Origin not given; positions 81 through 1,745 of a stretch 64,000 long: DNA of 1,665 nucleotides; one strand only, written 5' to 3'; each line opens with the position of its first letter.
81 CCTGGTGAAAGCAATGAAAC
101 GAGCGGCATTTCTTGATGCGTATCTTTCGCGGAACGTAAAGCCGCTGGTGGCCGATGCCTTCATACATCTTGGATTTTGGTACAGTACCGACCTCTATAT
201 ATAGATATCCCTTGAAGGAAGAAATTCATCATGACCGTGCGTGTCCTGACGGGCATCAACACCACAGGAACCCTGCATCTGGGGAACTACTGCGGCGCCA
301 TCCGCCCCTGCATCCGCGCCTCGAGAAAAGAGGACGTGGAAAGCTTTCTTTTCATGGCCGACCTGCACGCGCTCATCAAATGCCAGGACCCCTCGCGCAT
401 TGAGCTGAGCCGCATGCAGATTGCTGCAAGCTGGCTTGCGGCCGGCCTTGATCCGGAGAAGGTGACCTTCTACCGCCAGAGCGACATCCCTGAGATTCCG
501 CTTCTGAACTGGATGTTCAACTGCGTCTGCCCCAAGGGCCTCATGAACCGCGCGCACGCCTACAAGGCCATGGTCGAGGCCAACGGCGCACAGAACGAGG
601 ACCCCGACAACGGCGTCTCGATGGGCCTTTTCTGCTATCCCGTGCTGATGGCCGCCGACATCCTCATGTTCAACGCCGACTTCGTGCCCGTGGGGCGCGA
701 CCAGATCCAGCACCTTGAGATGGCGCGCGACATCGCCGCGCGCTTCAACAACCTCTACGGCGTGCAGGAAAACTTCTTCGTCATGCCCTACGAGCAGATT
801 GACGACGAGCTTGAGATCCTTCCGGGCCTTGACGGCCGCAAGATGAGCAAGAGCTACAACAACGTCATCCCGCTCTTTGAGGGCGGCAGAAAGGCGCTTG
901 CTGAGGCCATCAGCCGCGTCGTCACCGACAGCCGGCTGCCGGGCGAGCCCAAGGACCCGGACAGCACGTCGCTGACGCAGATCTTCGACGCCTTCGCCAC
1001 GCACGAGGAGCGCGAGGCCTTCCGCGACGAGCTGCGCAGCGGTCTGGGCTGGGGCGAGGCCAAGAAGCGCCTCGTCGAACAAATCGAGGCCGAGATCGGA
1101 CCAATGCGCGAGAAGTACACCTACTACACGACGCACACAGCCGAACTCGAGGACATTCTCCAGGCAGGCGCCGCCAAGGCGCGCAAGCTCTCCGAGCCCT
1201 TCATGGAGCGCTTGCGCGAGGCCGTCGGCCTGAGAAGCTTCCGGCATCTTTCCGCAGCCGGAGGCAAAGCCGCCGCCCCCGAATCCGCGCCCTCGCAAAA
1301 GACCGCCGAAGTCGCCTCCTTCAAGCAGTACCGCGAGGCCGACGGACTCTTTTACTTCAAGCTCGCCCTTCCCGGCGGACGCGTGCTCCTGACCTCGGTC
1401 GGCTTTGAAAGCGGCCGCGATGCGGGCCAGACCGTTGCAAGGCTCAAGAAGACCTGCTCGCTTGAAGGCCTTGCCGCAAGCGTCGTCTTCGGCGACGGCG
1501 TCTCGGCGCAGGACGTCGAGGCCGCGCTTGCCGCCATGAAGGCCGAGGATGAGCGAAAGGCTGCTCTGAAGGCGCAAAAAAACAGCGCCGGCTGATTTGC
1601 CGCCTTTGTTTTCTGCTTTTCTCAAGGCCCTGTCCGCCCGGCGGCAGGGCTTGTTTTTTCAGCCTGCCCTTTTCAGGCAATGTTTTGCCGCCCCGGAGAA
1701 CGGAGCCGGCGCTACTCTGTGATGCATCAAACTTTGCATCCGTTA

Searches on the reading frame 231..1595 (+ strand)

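Call 58: search_protein_families(library=pfam, proteins=[window:231-1595:+], max_evalue=0.00001)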
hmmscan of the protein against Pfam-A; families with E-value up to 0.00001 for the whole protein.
window:231-1595:+ (454 aa): 1 family
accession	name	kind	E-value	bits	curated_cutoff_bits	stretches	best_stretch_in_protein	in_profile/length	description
PF00579.31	tRNA-synt_1b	-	1.9e-50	172.3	21.1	1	3-286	6-288/292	tRNA synthetases class I (W and Y)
